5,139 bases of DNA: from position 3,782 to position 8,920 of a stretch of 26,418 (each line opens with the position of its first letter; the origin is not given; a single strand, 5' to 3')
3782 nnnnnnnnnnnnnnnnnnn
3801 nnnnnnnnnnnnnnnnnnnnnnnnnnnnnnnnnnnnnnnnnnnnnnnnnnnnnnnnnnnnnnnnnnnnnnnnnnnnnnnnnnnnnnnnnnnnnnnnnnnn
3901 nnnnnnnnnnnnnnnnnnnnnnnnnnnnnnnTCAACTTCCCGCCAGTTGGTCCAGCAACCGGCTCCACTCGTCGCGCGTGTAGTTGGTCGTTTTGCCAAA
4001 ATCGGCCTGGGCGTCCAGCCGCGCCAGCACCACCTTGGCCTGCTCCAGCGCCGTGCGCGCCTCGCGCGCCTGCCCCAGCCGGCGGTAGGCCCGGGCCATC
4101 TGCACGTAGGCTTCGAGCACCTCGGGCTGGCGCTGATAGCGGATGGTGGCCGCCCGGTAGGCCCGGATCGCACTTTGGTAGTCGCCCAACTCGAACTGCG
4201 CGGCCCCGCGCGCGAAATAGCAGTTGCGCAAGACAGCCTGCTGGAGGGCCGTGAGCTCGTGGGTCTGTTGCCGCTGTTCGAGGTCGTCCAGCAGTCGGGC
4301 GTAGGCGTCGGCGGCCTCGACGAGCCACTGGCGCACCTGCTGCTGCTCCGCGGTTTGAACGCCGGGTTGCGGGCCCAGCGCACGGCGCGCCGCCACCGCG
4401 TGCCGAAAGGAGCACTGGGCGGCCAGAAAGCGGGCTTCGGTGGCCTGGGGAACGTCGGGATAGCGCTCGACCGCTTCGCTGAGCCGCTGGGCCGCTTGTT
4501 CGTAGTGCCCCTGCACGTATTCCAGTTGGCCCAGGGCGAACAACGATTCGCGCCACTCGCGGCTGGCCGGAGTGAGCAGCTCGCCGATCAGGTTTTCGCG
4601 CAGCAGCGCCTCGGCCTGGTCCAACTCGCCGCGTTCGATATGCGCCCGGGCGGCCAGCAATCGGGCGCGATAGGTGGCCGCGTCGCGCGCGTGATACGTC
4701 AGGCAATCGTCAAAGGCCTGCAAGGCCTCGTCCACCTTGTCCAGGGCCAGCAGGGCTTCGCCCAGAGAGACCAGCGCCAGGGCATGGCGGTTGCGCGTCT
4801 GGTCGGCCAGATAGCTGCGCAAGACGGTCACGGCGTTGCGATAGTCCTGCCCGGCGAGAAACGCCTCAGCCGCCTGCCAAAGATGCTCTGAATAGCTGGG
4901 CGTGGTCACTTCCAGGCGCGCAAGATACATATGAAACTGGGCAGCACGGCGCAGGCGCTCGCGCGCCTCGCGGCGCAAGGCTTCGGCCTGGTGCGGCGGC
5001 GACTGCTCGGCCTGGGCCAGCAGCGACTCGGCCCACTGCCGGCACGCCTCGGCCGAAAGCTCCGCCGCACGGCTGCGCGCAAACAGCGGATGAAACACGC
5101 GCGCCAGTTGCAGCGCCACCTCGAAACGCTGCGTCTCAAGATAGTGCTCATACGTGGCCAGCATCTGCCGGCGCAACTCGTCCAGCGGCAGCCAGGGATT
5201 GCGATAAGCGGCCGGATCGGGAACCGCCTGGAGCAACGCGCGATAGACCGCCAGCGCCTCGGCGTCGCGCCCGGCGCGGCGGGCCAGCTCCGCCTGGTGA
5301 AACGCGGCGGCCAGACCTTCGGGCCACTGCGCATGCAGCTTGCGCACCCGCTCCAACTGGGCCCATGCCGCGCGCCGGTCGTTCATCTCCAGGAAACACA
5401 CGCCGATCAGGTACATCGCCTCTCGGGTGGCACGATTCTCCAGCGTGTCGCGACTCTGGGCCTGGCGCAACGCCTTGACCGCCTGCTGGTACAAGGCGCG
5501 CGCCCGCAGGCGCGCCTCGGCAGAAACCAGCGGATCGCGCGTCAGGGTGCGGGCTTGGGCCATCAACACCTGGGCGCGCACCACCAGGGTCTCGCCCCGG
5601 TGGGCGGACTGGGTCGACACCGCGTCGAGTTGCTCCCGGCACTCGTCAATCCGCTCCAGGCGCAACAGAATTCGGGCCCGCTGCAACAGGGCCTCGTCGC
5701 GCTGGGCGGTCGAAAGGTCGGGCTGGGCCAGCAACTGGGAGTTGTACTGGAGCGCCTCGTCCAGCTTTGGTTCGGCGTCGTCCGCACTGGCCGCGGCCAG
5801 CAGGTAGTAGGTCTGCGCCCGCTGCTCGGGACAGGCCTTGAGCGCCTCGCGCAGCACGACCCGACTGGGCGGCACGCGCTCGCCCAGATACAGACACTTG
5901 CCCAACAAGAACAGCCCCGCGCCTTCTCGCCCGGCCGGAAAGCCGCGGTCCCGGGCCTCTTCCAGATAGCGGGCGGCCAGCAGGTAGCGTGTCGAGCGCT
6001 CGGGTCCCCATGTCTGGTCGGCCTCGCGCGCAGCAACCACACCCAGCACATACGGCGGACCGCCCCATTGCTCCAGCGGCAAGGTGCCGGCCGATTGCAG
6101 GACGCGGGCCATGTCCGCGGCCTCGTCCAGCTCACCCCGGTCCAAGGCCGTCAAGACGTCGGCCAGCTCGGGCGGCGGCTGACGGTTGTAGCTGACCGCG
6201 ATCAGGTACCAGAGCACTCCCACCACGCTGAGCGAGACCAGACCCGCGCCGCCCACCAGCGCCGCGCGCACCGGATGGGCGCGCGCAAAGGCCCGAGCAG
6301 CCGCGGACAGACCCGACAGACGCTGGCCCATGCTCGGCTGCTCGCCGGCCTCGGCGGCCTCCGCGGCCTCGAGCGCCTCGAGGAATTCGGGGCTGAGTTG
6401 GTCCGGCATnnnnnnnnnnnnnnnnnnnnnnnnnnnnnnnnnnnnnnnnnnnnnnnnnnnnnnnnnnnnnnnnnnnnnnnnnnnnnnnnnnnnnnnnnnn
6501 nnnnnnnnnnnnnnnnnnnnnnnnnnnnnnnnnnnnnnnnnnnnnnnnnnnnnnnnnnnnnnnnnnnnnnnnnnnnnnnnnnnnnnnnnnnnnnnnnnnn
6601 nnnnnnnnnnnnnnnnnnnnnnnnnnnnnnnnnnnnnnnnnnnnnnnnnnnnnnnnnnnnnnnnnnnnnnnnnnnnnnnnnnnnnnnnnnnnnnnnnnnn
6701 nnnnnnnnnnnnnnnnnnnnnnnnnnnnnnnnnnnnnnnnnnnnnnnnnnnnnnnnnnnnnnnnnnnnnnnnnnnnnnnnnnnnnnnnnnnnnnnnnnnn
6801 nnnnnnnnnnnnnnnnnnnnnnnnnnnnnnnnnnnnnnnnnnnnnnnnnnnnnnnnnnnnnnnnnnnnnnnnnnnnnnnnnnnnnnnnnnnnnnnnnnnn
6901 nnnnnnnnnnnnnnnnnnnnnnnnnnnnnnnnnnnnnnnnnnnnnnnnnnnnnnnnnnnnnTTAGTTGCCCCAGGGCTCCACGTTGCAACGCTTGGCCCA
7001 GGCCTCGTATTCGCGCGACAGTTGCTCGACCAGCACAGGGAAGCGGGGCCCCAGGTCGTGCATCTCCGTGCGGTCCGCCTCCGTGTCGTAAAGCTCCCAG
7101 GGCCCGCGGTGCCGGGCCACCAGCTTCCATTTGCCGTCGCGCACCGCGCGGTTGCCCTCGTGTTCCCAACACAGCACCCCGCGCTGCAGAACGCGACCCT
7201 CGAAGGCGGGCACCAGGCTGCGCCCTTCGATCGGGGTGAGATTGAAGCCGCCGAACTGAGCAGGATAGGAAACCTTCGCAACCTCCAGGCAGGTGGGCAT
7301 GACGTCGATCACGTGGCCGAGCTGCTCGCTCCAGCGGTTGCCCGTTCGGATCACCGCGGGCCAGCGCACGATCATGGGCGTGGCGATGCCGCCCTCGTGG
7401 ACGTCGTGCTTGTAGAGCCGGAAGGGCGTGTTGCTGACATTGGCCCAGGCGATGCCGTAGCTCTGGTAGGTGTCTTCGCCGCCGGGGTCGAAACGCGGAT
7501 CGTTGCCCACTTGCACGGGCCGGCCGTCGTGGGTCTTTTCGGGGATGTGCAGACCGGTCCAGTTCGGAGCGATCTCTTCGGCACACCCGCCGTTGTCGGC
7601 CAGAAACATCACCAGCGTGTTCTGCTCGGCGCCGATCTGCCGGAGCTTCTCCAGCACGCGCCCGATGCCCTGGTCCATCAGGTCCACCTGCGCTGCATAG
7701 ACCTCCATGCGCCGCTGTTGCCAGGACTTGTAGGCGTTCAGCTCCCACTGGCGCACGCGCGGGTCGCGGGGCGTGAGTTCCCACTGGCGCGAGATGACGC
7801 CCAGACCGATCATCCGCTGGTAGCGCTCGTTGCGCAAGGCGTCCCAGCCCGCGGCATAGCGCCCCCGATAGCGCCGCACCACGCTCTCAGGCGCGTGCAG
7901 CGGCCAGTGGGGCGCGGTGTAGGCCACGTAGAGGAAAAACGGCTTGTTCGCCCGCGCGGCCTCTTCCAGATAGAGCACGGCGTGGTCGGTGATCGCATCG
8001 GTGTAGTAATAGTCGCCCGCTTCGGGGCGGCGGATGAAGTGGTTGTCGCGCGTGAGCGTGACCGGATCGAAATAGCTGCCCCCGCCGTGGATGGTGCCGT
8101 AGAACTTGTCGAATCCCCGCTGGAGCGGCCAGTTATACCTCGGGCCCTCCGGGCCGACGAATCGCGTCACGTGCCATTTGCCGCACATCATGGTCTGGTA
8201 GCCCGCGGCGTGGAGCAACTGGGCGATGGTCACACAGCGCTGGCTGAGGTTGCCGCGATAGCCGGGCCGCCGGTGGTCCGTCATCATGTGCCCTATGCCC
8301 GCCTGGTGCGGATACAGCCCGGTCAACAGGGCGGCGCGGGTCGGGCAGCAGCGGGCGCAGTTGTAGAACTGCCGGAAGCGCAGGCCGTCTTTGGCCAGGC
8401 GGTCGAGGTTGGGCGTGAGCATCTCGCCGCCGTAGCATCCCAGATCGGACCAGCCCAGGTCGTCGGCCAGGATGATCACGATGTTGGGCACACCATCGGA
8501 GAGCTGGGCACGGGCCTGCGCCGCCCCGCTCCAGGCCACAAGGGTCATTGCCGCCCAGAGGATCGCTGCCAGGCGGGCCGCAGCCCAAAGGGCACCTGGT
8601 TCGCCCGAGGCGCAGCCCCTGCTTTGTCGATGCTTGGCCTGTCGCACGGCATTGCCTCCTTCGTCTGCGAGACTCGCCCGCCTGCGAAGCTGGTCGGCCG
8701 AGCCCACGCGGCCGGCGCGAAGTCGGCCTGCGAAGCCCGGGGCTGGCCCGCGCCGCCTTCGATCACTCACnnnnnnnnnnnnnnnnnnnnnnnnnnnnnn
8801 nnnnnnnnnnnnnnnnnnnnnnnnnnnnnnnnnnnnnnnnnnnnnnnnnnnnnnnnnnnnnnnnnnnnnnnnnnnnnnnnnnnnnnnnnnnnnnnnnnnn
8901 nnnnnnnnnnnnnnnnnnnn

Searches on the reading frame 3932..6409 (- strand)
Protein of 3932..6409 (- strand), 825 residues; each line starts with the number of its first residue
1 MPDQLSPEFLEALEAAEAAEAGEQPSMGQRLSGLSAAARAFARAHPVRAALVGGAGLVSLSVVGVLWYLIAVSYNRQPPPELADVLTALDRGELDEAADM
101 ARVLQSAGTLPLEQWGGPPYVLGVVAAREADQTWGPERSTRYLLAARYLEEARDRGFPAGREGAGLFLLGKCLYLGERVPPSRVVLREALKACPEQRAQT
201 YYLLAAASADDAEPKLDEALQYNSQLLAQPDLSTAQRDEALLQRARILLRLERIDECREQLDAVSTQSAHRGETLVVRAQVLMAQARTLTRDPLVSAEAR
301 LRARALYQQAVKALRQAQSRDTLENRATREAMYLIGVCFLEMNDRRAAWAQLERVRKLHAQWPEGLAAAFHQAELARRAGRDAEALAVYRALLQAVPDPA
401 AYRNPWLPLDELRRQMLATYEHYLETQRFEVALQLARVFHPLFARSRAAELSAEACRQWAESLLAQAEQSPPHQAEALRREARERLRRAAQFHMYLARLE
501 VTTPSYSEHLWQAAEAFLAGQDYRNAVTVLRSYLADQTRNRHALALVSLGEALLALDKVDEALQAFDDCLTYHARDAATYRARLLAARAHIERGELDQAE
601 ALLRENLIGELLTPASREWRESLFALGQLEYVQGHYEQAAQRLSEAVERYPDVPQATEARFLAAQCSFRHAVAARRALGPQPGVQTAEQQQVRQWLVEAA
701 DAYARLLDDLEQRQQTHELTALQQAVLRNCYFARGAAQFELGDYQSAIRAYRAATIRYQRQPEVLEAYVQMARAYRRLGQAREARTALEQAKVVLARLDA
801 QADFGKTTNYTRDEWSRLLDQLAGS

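Call 94: search_protein_families(library=pfam, proteins=[window:3932-6409:-], max_evalue=0.0001)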
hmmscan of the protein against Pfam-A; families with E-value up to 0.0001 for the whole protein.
window:3932-6409:- (825 aa): 9 families
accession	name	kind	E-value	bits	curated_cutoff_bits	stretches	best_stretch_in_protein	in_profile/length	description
PF13174.12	TPR_6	-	8.2e-20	70.5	26.3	0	621-652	1-32/33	Tetratricopeptide repeat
PF13432.12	TPR_16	-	1.7e-12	48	32.7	0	339-398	7-63/65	Tetratricopeptide repeat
PF14559.12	TPR_19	-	7e-12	45.9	25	0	739-791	2-51/68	Tetratricopeptide repeat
PF13181.12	TPR_8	-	2.7e-10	40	25.7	0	766-791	2-27/34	Tetratricopeptide repeat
PF12895.13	ANAPC3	-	1.1e-09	38.9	27.2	0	609-668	12-67/82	Anaphase-promoting complex, cyclosome, subunit 3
PF07719.23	TPR_2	-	4.2e-09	36.3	27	0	621-652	2-33/34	Tetratricopeptide repeat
PF00515.34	TPR_1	-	2.1e-07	30.9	27.8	0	730-754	3-27/34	Tetratricopeptide repeat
PF13428.12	TPR_14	-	2.4e-07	31.2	23.5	0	729-771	2-44/44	Tetratricopeptide repeat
PF13424.12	TPR_12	-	1.8e-06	28.5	30.1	0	734-791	9-71/77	Tetratricopeptide repeat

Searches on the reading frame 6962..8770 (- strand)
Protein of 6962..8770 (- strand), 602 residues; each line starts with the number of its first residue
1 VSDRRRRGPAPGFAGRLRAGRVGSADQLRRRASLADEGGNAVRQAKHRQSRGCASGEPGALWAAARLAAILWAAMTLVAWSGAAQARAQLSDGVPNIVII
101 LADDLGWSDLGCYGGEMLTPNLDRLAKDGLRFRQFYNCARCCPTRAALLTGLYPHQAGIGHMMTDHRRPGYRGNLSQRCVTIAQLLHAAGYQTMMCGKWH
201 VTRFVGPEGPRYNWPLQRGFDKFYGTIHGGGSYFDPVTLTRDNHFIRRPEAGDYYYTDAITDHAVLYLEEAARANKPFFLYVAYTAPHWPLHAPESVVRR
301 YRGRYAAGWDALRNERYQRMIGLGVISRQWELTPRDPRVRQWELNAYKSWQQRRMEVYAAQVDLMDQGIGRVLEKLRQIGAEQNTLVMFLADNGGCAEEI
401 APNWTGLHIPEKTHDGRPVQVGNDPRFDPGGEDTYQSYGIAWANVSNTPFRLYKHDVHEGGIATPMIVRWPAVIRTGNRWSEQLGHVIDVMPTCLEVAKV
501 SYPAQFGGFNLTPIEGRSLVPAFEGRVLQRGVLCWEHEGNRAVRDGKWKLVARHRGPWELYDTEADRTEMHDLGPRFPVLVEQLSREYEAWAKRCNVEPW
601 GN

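Call 94: search_protein_families(library=pfam, proteins=[window:6962-8770:-], max_evalue=0.0001)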
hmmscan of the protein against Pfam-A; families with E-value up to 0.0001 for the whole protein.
window:6962-8770:- (602 aa): 3 families
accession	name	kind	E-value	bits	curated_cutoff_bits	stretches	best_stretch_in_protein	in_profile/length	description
PF00884.28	Sulfatase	-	1.6e-66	225.1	25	1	95-499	1-300/301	Sulfatase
PF16347.10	SGSH_C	-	3e-11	44.2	29.3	1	455-573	9-131/154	N-sulphoglucosamine sulphohydrolase, C-terminal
PF01663.27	Phosphodiest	-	8.3e-07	29.4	23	1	98-394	2-220/342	Type I phosphodiesterase / nucleotide pyrophosphatase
